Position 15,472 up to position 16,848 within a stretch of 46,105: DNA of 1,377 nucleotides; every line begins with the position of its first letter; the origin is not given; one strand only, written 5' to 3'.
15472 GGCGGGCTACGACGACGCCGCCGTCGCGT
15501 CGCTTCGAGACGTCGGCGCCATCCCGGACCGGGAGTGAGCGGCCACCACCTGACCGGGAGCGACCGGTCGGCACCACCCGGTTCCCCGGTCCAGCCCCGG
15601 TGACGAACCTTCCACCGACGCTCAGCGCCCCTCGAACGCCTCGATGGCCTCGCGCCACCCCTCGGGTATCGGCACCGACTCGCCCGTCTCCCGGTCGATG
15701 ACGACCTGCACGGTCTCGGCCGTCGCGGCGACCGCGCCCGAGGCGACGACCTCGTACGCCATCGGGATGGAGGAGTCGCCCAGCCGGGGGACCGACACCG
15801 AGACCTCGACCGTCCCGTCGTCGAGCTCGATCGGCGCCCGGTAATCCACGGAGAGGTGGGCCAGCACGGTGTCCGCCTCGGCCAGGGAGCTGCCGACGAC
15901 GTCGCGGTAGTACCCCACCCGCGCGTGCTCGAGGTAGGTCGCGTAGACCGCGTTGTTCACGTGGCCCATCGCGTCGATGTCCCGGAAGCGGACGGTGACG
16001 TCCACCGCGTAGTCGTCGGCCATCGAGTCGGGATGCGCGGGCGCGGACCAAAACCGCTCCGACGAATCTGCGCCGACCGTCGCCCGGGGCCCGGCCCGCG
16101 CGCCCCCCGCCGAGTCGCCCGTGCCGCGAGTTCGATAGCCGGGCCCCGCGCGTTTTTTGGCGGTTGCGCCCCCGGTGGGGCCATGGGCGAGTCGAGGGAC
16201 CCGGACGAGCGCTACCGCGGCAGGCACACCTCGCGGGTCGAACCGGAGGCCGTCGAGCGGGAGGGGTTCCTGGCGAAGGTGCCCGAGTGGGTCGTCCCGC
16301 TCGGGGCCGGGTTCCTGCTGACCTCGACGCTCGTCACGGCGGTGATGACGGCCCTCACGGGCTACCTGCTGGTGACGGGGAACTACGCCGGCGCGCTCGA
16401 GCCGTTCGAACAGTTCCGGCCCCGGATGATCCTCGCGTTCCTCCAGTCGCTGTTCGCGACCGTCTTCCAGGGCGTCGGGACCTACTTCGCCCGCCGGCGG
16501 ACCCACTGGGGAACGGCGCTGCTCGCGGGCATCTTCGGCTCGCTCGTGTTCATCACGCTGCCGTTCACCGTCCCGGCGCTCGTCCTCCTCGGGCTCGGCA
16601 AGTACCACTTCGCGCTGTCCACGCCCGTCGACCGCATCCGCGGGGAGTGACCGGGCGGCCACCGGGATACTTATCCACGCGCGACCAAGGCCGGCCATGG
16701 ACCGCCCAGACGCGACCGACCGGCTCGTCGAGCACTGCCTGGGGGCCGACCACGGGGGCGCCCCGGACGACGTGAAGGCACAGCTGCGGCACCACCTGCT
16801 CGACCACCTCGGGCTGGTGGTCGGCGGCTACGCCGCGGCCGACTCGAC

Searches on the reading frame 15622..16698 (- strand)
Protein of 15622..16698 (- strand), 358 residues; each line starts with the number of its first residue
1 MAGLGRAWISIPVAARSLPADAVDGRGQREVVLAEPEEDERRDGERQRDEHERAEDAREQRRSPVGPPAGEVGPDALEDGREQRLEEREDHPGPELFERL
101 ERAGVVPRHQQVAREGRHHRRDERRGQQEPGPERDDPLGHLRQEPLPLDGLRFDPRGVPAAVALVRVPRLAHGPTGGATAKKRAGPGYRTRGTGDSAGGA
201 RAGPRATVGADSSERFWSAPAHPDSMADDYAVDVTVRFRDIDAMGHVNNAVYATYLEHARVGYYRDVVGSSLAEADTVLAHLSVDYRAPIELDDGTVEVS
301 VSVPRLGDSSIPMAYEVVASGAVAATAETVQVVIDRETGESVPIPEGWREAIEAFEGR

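Call 10: search_protein_families(library=pfam, proteins=[window:15622-16698:-])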
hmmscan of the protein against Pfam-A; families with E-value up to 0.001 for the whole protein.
window:15622-16698:- (358 aa): 3 families
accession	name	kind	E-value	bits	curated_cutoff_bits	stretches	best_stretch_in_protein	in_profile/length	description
PF13279.12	4HBT_2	-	1.8e-19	70.8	25.5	1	236-351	1-121/122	Thioesterase-like superfamily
PF03061.28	4HBT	-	8.9e-12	45.6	20.6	1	244-320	1-73/79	Thioesterase superfamily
PF20791.3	Acyl-ACP_TE_C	-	1.7e-07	31.8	21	1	231-329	9-97/101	Acyl-ACP thioesterase C-terminal domain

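Call 49: search_protein_families(library=ncbifam, proteins=[window:15622-16698:-], max_evalue=1e-10)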
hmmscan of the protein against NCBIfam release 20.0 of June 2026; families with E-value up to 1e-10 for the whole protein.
window:15622-16698:- (358 aa): 2 families
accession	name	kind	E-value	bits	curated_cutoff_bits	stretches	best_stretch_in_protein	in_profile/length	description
TIGR00051.1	TIGR00051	subfamily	3.4e-13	50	68.7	1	235-344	3-116/117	YbgC/FadM family acyl-CoA thioesterase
TIGR02799.1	thio_ybgC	equivalog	2.1e-12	47.4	141.35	1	231-350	2-125/126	tol-pal system-associated acyl-CoA thioesterase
